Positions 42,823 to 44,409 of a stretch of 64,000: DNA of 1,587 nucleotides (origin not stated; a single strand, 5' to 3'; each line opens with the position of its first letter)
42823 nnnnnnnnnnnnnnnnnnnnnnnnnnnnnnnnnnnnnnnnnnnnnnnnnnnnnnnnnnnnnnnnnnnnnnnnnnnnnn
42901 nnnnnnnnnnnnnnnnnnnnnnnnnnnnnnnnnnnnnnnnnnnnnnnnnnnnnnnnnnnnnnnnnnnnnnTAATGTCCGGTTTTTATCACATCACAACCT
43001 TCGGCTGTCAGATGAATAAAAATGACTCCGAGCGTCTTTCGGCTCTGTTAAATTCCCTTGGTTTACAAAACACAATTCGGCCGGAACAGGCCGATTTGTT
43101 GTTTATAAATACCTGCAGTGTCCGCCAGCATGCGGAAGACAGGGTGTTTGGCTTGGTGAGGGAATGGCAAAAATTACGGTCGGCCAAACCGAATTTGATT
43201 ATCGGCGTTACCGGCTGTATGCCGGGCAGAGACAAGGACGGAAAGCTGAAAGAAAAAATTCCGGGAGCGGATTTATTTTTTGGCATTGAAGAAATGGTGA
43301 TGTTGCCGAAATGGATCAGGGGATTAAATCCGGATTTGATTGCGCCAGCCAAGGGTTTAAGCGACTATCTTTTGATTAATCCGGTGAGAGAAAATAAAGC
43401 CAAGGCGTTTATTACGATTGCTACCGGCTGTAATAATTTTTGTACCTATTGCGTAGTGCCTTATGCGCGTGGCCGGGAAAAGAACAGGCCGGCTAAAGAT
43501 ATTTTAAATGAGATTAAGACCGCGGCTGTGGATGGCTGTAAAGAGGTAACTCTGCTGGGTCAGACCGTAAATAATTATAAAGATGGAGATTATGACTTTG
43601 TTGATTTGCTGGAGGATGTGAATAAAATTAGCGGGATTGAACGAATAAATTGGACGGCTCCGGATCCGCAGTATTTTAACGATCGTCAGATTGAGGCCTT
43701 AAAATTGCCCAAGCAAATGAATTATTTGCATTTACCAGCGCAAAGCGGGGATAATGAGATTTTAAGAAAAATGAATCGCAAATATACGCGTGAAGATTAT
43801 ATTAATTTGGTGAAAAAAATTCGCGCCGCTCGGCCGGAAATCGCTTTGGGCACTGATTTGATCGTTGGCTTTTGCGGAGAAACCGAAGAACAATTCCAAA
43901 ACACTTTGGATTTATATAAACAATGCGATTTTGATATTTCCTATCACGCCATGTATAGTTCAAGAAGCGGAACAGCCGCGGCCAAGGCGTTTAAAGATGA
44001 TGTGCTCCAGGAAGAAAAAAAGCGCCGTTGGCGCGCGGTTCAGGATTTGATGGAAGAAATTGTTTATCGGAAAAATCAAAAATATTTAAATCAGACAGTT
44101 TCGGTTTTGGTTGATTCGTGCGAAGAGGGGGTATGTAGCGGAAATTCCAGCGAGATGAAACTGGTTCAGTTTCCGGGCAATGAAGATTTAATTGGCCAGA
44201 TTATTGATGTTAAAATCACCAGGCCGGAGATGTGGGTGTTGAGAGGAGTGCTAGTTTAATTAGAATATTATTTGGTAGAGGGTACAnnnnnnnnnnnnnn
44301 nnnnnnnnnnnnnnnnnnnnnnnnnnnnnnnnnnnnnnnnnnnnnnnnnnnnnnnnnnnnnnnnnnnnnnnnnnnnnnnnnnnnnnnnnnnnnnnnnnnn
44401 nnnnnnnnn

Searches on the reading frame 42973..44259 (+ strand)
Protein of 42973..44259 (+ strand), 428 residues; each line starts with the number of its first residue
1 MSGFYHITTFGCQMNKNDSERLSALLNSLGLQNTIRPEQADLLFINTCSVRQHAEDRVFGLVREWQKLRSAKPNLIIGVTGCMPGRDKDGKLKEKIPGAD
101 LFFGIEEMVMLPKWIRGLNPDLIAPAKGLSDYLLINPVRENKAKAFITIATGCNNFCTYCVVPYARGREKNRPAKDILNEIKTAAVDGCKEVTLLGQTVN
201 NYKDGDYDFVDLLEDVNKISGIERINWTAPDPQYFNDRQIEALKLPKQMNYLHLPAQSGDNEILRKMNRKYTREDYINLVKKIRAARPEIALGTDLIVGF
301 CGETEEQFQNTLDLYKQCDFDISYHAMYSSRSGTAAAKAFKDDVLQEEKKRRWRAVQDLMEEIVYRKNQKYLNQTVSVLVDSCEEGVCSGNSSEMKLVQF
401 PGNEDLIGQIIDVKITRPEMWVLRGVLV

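Call 4: search_protein_families(library=pfam, proteins=[window:42973-44259:+], max_evalue=0.1)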
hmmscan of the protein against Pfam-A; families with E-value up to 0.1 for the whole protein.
window:42973-44259:+ (428 aa): 3 families
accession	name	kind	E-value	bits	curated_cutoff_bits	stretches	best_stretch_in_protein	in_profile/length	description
PF04055.27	Radical_SAM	-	1.3e-29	103.9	29.5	1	148-314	2-165/166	Radical SAM superfamily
PF00919.26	UPF0004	-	1.4e-26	92.8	27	1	5-104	2-98/98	Uncharacterized protein family UPF0004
PF01938.26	TRAM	-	8.9e-05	22.7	21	1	371-428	3-61/61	TRAM domain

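Call 7: search_protein_families(library=ncbifam, proteins=[window:42973-44259:+], max_evalue=0.1)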
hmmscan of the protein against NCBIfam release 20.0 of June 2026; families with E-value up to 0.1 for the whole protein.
window:42973-44259:+ (428 aa): 36 families (the best 25 are shown)
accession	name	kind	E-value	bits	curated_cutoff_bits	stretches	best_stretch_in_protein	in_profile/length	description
TIGR01574.1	miaB-methiolase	equivalog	1.3e-126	423.1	355.3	1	5-428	2-437/437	tRNA (N6-isopentenyl adenosine(37)-C2)-methylthiotransferase MiaB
TIGR00089.1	TIGR00089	subfamily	2.3e-122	408.9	251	1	5-424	2-428/429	MiaB/RimO family radical SAM methylthiotransferase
NF010916.0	PRK14336.1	equivalog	1.4e-99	333.8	606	1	5-428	4-413/418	tRNA (N6-isopentenyl adenosine(37)-C2)-methylthiotransferase MiaB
TIGR01579.1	MiaB-like-C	equivalog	1.2e-85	288.3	357.05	1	7-415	1-416/416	tRNA (N(6)-L-threonylcarbamoyladenosine(37)-C(2))-methylthiotransferase MtaB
TIGR01578.1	MiaB-like-B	hypoth_equivalog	3.5e-70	236.9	314.7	1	5-425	2-418/421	tRNA (N(6)-L-threonylcarbamoyladenosine(37)-C(2))-methylthiotransferase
TIGR01125.1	TIGR01125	equivalog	4.7e-65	220.3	356.95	1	6-386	3-383/432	30S ribosomal protein S12 methylthiotransferase RimO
TIGR04014.1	B12_SAM_MJ_0865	equivalog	1.9e-22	79.7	360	1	143-322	159-340/434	methyl-coenzyme M reductase glutamine C-methyltransferase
TIGR04013.1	B12_SAM_MJ_1487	hypoth_equivalog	3.1e-15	55.9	251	1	139-318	145-333/382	TIGR04013 family B12-binding domain/radical SAM domain-containing protein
TIGR04479.1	bcpD_PhpK_rSAM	subfamily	8.5e-13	47.5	600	1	146-321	243-412/504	PhpK family radical SAM P-methyltransferase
TIGR04072.2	rSAM_ladder_B12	equivalog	9.3e-10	37.7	360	1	150-347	186-380/443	lipid biosynthesis B12-binding/radical SAM protein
TIGR03471.1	HpnJ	equivalog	3e-08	33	577.6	1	150-350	203-398/472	hopanoid biosynthesis associated radical SAM protein HpnJ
NF045585.1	rSAM_slr0320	equivalog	4.6e-08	32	775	1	150-314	241-405/511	photosystem II high light acclimation radical SAM protein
NF006064.0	PRK08207.2-2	equivalog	1.5e-07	30.8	504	1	227-365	240-375/465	coproporphyrinogen III oxidase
NF004567.0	PRK05904.1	equivalog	3.2e-07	29.9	355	1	146-329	10-194/353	coproporphyrinogen III oxidase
NF006385.0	PRK08629.1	equivalog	3.1e-06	26.2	355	1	153-340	62-250/439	coproporphyrinogen III oxidase family protein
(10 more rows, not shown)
